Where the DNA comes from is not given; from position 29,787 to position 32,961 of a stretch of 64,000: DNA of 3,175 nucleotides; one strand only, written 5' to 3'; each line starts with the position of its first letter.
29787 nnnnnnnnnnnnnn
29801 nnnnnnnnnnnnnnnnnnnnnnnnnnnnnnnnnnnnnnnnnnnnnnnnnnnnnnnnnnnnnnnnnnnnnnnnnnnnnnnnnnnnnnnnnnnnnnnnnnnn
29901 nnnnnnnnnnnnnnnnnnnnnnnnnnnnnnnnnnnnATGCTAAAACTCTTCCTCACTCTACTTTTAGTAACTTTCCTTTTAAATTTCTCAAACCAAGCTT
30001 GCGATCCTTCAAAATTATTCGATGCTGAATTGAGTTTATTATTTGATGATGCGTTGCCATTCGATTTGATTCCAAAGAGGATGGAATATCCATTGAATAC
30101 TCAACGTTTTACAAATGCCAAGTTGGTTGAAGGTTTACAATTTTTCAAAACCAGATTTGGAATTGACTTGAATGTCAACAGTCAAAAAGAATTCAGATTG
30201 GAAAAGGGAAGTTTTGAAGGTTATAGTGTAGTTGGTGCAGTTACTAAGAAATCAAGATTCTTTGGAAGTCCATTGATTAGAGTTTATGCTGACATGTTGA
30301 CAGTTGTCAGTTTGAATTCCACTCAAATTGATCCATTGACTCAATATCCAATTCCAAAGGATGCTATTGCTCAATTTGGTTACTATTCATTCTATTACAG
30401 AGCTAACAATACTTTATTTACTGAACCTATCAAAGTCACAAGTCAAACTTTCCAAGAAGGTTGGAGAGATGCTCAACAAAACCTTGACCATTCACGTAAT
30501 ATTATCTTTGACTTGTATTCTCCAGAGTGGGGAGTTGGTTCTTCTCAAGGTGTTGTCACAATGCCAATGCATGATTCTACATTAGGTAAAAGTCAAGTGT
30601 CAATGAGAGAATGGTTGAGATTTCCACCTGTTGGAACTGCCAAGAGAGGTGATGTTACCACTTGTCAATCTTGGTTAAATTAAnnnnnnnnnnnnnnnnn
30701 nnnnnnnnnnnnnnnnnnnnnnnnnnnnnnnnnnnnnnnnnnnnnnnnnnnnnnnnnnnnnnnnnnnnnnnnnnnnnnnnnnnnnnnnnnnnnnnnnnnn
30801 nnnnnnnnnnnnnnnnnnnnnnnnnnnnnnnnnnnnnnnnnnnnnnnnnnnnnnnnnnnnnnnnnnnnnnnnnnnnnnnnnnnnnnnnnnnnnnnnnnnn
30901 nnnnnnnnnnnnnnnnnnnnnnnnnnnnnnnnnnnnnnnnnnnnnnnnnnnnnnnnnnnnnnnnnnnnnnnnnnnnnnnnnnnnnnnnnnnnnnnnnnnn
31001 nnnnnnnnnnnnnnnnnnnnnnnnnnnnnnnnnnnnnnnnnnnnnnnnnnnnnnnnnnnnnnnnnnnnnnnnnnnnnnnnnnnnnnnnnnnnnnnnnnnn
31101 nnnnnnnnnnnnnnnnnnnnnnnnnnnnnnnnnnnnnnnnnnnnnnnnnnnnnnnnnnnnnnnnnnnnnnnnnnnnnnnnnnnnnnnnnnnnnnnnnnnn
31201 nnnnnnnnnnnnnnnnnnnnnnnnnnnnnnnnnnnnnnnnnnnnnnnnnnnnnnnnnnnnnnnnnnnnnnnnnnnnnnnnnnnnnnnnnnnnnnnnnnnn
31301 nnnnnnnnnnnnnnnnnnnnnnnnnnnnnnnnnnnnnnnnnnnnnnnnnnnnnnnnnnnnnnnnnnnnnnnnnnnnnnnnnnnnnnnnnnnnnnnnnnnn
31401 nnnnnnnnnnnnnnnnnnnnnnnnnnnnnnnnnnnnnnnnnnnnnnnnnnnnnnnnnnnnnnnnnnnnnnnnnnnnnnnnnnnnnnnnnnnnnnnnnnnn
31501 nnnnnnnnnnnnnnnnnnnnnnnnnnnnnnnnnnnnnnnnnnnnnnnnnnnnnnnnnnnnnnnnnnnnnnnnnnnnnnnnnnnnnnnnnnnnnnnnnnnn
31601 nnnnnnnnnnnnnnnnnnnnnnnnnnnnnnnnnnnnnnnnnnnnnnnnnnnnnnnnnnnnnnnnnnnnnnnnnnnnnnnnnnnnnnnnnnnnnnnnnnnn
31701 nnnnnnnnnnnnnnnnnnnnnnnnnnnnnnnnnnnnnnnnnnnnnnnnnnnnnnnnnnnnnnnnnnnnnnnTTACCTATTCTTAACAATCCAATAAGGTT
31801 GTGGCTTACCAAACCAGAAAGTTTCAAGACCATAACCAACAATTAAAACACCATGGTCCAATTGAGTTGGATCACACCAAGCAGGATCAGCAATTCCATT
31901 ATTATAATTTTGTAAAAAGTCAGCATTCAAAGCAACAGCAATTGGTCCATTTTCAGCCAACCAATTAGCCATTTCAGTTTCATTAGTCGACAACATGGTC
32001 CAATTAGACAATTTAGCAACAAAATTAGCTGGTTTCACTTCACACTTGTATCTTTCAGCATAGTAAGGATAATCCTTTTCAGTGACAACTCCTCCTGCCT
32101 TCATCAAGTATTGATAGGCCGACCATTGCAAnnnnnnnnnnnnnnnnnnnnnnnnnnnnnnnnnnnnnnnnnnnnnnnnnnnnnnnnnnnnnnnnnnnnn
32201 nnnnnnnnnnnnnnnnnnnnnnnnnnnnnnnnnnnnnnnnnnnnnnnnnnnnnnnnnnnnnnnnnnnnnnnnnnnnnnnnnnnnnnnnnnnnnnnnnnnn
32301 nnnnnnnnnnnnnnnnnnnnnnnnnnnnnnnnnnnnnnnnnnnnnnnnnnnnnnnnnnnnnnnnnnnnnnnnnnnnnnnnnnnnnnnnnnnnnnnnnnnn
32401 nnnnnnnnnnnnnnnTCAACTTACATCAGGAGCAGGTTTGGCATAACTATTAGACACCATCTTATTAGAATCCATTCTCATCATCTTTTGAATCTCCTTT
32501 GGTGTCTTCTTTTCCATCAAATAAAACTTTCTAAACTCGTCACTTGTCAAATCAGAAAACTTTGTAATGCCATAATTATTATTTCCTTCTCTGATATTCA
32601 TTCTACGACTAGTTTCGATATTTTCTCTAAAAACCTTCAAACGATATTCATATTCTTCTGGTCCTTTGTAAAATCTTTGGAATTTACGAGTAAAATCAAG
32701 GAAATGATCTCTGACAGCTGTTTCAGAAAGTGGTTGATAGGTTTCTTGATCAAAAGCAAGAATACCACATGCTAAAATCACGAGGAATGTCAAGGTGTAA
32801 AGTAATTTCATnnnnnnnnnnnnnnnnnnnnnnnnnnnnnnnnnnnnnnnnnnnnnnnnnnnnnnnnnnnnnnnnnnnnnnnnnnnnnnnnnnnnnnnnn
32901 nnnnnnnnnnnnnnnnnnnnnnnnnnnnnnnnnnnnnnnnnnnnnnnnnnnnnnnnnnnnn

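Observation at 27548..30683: Divergent gene pair: an intronless secreted vanadium-haloperoxidase/PAP2-like enzyme and a stand-alone secreted paralog of its N-terminal domain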

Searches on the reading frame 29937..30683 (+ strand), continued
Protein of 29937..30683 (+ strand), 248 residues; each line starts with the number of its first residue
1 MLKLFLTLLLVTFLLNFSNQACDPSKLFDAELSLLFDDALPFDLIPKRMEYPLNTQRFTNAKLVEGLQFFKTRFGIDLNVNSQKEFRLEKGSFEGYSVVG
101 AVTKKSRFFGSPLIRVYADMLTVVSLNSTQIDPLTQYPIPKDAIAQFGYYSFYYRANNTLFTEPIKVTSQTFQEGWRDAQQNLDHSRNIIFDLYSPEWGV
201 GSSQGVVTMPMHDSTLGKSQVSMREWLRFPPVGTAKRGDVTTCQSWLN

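Call 75: list_cluster_members(proteins=[P0143, P0153, P0169, P0191, P0157, P0197, P0155, P0145, P0140, P0177])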
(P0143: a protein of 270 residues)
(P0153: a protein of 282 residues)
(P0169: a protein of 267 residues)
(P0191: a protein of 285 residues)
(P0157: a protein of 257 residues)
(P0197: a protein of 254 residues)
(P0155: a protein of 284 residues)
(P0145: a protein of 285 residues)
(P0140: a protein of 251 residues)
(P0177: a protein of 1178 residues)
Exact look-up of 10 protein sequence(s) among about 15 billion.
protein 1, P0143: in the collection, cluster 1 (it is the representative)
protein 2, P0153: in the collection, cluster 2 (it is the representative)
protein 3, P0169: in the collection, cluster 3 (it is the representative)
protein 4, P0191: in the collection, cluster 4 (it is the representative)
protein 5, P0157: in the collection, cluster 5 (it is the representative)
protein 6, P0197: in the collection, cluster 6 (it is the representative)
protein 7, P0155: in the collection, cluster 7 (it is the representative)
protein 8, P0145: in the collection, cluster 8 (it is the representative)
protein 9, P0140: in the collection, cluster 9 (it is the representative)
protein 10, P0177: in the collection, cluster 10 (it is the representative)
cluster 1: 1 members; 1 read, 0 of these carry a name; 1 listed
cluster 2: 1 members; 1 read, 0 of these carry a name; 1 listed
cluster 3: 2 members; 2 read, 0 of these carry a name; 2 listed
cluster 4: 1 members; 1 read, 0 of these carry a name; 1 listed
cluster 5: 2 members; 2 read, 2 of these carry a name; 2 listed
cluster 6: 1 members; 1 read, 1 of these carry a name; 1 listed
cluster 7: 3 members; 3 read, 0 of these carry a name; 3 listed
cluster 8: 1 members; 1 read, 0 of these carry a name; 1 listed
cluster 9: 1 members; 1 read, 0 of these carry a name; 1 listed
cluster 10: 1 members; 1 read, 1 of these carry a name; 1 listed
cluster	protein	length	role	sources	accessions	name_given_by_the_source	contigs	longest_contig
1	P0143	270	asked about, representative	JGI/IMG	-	-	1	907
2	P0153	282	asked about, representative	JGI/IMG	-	-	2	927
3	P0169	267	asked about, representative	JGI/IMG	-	-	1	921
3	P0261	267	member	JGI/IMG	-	-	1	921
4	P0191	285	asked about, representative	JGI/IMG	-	-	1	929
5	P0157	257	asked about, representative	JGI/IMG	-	hypothetical protein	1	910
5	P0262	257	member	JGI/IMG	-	hypothetical protein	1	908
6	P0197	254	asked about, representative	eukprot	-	TRINITY_DN7733_c0_g1_i1.p1 TRINITY_DN7733_c0_g1~~TRINITY_DN7733_c0_g1_i1.p1 ORF ...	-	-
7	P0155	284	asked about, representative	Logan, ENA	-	-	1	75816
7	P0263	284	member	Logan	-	-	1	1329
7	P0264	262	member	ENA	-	-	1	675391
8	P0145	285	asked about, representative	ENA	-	-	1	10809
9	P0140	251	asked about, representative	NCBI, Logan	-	-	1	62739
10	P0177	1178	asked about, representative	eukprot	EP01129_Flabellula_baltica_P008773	TRINITY_DN3512_c1_g7_i1.p1 TRINITY_DN3512_c1_g7~~TRINITY_DN3512_c1_g7_i1.p1 ORF ...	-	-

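Call 81: find_encoding_contigs(protein=P0140, flank=8000, max_places=3)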
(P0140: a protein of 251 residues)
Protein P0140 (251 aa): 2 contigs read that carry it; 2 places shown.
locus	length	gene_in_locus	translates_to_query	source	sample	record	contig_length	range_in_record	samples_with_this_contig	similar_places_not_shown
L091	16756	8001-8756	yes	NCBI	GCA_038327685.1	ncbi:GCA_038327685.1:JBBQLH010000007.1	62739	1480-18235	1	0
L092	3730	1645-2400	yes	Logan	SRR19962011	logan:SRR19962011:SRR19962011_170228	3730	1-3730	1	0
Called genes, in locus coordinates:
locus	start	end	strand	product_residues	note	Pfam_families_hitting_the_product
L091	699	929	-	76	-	-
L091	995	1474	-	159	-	PF00571:CBS (weak)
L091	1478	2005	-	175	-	PF00581:Rhodanese (weak)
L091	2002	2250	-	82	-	-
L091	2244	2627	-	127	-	PF01022:HTH_5, PF12840:HTH_20, PF09339:HTH_IclR (weak)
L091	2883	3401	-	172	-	-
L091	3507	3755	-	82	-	-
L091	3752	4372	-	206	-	-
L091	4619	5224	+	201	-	PF01066:CDP-OH_P_transf (weak)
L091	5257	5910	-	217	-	PF03773:ArsP_1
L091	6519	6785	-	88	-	PF00462:Glutaredoxin (weak), PF13417:GST_N_3, PF13409:GST_N_2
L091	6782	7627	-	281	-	PF00561:Abhydrolase_1, PF12146:Hydrolase_4, PF12697:Abhydrolase_6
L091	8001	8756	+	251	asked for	-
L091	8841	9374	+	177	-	-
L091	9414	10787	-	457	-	PF04055:Radical_SAM (weak)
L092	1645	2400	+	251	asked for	-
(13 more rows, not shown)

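Call 90: find_encoding_contigs(protein=P0130, flank=3000, max_places=3)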
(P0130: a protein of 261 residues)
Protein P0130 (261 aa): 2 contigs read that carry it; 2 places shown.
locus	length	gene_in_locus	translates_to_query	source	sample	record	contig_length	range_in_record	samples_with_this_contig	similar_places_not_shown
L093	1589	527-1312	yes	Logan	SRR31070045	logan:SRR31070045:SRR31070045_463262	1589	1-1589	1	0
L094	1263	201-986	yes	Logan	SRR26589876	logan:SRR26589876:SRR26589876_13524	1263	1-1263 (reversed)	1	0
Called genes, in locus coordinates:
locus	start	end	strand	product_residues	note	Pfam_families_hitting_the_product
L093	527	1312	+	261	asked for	-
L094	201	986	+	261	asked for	-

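Call 94: search_protein_families(library=pfam, proteins=[P0208, P0196, P0220, P0227, P0189, P0231, P0245, P0161, P0152, P0158], max_evalue=0.001)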
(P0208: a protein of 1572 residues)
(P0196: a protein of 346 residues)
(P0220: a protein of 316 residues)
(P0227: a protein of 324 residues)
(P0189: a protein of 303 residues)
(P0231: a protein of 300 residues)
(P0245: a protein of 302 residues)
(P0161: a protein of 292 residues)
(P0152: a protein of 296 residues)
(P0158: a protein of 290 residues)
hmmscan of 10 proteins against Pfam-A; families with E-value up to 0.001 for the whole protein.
P0208 (1572 aa): 2 families
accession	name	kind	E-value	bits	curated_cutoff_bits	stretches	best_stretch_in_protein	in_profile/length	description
PF00028.23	Cadherin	-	1.9e-57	192.1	28.8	7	123-230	4-93/93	Cadherin domain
PF16403.11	Bact_surface_Ig-like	-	1.1e-07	32.2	27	0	795-827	33-65/71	Bacterial surface protein, Ig-like domain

P0196 (346 aa): 0 families

P0220 (316 aa): 0 families

P0227 (324 aa): 0 families

P0189 (303 aa): 0 families

P0231 (300 aa): 0 families

P0245 (302 aa): 0 families

P0161 (292 aa): 1 family
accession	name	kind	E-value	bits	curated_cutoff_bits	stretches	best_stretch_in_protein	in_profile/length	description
PF15706.10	TMEM132_C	-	2.6e-05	24.3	27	1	8-69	8-69/87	TMEM132 C-terminal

P0152 (296 aa): 0 families

P0158 (290 aa): 0 families

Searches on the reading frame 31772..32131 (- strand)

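Call 76: search_protein_families(library=pfam, proteins=[window:31772-32131:-], max_evalue=0.001)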
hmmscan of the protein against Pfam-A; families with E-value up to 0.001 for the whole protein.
window:31772-32131:- (119 aa): 1 family
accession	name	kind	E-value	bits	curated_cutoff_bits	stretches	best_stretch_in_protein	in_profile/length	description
PF00112.29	Peptidase_C1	-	1.5e-26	94.2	20.7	1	3-118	72-188/220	Papain family cysteine protease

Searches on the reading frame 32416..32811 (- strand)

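Call 76: search_protein_families(library=pfam, proteins=[window:32416-32811:-], max_evalue=0.001)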
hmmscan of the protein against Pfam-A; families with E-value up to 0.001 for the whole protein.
window:32416-32811:- (131 aa): 1 family
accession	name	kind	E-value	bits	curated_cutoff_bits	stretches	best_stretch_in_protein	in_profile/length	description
PF08246.17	Inhibitor_I29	-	2.3e-12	47.5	24.4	1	37-93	1-59/59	Cathepsin propeptide inhibitor domain (I29)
